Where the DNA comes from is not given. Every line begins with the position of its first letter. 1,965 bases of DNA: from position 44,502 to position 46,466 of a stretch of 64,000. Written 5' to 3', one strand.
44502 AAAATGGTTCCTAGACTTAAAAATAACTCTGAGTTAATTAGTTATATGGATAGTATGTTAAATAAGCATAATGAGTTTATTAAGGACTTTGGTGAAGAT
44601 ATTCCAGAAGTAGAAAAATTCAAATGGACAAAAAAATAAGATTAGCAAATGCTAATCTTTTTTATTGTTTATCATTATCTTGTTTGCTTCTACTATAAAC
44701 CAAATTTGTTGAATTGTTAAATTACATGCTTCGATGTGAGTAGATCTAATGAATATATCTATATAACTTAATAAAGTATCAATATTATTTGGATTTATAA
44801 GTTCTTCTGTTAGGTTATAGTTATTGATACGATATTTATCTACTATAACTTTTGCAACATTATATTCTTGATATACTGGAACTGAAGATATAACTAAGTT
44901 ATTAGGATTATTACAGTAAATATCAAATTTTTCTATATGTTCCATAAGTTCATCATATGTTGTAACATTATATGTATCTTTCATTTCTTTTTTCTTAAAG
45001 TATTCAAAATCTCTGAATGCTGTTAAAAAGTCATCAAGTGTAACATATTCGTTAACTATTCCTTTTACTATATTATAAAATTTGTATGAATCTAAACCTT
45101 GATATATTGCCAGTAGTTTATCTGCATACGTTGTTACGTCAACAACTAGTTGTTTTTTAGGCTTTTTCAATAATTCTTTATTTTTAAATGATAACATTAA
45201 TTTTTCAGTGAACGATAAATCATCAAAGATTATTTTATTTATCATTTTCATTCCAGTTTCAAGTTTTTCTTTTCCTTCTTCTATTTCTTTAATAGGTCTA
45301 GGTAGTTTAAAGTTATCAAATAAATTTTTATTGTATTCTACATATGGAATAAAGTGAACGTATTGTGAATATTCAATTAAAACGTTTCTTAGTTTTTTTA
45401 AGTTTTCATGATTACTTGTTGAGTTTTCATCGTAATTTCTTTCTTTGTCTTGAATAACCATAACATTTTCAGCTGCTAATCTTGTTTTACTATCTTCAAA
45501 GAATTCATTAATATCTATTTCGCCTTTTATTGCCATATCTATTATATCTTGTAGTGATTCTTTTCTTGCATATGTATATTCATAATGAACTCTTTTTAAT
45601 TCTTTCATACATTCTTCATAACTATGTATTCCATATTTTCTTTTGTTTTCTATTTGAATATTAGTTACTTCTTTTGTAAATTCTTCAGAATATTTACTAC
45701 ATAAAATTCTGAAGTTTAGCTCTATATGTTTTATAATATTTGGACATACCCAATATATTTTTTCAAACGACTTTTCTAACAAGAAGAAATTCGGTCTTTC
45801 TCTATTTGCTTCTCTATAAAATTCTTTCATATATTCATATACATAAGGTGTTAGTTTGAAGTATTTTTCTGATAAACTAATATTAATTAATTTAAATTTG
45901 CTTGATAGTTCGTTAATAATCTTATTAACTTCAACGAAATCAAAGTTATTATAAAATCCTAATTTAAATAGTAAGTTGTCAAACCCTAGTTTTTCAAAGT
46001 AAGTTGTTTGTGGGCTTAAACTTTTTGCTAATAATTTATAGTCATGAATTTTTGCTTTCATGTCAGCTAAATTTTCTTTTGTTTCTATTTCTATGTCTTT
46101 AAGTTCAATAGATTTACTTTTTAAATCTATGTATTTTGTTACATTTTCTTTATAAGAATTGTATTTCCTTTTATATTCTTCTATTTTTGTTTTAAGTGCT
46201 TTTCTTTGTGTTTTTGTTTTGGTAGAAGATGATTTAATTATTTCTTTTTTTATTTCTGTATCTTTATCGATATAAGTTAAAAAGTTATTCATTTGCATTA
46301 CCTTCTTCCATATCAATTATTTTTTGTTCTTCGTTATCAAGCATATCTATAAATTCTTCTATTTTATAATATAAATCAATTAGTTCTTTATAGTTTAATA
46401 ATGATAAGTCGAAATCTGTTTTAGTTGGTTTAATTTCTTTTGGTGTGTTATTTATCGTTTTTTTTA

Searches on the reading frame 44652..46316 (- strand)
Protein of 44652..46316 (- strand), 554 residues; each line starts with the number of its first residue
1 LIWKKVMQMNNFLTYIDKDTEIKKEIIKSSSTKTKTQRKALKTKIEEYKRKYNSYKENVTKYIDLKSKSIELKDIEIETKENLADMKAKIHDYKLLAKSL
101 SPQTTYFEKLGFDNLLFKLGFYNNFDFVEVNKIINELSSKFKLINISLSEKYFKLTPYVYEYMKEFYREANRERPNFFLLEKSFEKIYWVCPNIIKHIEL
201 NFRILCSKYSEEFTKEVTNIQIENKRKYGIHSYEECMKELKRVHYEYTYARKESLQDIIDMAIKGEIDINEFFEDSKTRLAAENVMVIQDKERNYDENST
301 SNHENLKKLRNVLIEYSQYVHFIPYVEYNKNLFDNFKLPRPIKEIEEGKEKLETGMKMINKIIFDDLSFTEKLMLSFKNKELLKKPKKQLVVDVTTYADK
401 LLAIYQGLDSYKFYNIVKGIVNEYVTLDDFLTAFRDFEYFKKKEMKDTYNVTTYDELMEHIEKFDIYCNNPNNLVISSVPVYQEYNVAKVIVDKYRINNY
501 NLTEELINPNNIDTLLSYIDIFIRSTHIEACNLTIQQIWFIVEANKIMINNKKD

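Call 3: search_protein_families(library=pfam, proteins=[window:44652-46316:-], max_evalue=1)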
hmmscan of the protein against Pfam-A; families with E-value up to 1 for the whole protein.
window:44652-46316:- (554 aa): 1 family
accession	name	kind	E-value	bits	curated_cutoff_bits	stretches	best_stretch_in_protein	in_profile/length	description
PF24564.1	DUF7605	-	0.18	12.1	27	1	111-174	100-161/183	Domain of unknown function (DUF7605)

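Call 4: search_protein_families(library=ncbifam, proteins=[window:44652-46316:-], max_evalue=1)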
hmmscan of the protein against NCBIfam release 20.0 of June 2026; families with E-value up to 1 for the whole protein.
window:44652-46316:- (554 aa): 0 families

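Call 53: search_solved_structures(query=window:44652-46316:-, max_evalue=1)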
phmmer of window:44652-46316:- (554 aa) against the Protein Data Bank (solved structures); distinct sequences matched with E-value up to 1: 0.

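Call 65: search_protein_families(library=padloc, proteins=[window:44652-46316:-], max_evalue=0.01)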
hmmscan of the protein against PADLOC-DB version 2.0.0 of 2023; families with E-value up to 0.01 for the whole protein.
window:44652-46316:- (554 aa): 0 families

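Call 66: search_protein_families(library=phrogs, proteins=[window:44652-46316:-], max_evalue=0.01)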
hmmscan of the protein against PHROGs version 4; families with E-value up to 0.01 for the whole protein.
window:44652-46316:- (554 aa): 0 families

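Call 86: search_solved_structures(query=A5, max_evalue=1)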
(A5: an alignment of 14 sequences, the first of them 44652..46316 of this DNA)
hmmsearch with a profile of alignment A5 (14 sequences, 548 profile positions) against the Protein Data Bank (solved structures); distinct sequences matched with E-value up to 1: 3.
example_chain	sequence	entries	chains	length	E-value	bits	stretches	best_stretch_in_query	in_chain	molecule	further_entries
1ygm_A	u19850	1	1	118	0.22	13.1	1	316-416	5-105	hypothetical protein BSU31320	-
5aqf_B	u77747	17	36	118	0.42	12.2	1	334-406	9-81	BAG FAMILY MOLECULAR CHAPERONE REGULATOR 1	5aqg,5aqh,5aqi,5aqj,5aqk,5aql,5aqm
1hx1_B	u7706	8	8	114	0.64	11.6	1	335-406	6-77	BAG family molecular chaperone regulator 1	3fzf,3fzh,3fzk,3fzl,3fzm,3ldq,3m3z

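Call 87: search_protein_families(library=pfam, alignment_id=A5, max_evalue=0.1)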
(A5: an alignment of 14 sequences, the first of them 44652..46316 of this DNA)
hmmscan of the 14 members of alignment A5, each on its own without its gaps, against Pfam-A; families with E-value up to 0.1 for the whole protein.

A. member 1, window:44652-46316:- (554 aa): 0 families

B. families by the number of members that match (of 14 scanned): 12 families
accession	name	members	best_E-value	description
PF11155.13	DUF2935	2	1.7e-05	Domain of unknown function (DUF2935)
PF08785.16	Ku_PK_bind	2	0.0042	Ku C terminal domain like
PF03462.23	PCRF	1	0.004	PCRF domain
PF16326.10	ABC_tran_CTD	1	0.0078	ABC transporter C-terminal domain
PF18548.6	MetOD2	1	0.013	Metanogen output domain 2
PF05597.16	Phasin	1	0.015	Poly(hydroxyalcanoate) granule associated protein (phasin)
PF22754.3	bHLH-TF_ACT-like_plant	1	0.016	Plant bHLH transcription factor, ACT-like domain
PF07380.17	Pneumo_M2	1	0.025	Pneumovirus M2 protein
PF19786.4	DUF6270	1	0.045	Family of unknown function (DUF6270)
PF15796.10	KELK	1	0.062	KELK-motif containing domain of MRCK Ser/Thr protein kinase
PF07475.17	Hpr_kinase_C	1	0.069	HPr Serine kinase C-terminal domain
PF05531.17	NPV_P10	1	0.092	Nucleopolyhedrovirus P10 protein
